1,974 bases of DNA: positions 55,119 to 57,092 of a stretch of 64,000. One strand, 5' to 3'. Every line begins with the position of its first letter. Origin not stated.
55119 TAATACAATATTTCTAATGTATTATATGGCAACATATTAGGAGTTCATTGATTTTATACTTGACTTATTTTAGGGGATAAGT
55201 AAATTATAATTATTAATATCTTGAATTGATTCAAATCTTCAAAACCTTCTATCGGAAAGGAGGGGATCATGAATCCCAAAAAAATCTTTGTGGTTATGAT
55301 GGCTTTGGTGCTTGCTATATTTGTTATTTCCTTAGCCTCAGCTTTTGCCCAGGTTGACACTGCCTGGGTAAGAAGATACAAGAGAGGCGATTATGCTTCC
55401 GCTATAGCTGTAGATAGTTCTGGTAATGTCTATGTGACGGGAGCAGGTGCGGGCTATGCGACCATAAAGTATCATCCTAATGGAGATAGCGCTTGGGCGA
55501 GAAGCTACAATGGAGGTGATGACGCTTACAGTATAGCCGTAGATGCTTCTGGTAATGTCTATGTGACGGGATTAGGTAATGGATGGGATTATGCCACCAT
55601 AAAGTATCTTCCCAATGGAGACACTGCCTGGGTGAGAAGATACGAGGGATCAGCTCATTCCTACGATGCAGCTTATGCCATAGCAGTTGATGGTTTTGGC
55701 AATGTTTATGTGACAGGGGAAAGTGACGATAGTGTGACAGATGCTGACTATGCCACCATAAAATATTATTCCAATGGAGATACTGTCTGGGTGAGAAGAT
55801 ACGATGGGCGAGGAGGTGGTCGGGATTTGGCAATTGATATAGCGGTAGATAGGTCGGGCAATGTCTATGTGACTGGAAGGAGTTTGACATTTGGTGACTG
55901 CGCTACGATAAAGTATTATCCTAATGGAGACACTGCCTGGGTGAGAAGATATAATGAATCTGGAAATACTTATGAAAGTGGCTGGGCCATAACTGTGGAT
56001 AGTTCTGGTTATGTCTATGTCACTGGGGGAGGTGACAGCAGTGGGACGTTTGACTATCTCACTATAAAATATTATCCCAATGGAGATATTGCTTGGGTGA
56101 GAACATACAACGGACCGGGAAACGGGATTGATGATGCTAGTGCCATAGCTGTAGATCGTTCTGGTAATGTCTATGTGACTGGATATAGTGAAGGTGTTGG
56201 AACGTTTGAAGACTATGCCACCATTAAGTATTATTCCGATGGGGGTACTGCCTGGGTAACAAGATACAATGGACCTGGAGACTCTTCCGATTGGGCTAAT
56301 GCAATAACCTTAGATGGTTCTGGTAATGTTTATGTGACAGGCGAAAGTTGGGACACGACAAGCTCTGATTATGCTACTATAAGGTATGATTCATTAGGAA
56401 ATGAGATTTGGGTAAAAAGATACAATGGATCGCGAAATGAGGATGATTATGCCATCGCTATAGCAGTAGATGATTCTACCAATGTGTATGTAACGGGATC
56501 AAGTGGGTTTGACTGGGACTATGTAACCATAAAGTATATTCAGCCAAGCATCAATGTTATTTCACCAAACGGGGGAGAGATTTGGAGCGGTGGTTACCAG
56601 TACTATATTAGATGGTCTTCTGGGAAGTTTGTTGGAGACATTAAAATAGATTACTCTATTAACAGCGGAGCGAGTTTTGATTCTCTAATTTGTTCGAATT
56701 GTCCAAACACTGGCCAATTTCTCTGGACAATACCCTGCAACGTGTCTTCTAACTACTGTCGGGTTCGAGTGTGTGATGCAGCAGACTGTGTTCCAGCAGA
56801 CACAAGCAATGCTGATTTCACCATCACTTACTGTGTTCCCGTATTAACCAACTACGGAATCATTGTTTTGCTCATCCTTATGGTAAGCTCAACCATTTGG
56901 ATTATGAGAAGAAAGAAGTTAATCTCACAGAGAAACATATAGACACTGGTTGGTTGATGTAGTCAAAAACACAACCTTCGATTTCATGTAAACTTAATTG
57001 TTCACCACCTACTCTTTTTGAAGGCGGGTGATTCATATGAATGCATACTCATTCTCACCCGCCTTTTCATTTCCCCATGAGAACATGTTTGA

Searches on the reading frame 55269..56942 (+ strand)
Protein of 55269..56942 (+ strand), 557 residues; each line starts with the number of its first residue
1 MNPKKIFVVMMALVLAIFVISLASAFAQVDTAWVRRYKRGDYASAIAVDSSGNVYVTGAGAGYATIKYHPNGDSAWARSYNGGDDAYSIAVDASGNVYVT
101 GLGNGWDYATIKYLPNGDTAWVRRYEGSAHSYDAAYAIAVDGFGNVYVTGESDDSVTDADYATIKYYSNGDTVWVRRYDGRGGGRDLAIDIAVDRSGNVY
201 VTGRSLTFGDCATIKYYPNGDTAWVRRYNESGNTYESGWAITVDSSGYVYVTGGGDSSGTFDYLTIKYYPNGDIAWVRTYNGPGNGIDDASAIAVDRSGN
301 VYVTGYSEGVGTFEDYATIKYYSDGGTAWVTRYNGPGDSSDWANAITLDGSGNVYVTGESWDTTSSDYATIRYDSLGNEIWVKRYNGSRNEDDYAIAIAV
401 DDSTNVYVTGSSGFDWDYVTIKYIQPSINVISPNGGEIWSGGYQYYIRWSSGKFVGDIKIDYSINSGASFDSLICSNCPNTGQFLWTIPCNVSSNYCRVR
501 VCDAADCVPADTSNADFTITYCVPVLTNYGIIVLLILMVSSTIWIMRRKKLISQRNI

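Call 29: search_protein_families(library=pfam, proteins=[window:55269-56942:+], max_evalue=0.001)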
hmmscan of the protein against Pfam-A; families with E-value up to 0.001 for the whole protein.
window:55269-56942:+ (557 aa): 3 families
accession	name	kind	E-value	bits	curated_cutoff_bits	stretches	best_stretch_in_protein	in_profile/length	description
PF06739.17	SBBP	-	1.3e-43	147.1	20.5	7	329-361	2-33/38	Beta-propeller repeat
PF13540.12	RCC1_2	-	0.00014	22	22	0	88-103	11-26/30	Regulator of chromosome condensation (RCC1) repeat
PF07494.17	Reg_prop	-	0.00061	20.1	20.4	0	41-58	5-22/24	Two component regulator propeller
